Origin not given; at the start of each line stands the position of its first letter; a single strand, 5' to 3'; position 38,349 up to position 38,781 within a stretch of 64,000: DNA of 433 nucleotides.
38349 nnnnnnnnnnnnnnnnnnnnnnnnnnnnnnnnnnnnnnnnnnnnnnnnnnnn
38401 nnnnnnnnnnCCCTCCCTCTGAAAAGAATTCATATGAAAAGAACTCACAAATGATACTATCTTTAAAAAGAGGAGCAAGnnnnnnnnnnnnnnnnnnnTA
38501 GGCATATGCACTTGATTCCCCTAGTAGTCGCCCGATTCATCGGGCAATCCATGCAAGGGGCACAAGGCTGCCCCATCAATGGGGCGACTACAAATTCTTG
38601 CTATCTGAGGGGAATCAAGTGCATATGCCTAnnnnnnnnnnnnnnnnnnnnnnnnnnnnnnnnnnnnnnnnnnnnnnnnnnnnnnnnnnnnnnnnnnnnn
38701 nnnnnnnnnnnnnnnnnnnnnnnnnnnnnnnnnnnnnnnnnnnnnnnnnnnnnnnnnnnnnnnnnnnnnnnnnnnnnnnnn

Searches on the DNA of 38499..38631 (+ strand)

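Call 70: search_dna_similar(query=window:38499-38631:+, collection=plasmids, mode=distant, max_evalue=10, max_rows=15)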
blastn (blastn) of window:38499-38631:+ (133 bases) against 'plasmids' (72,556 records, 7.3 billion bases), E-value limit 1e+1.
No match.
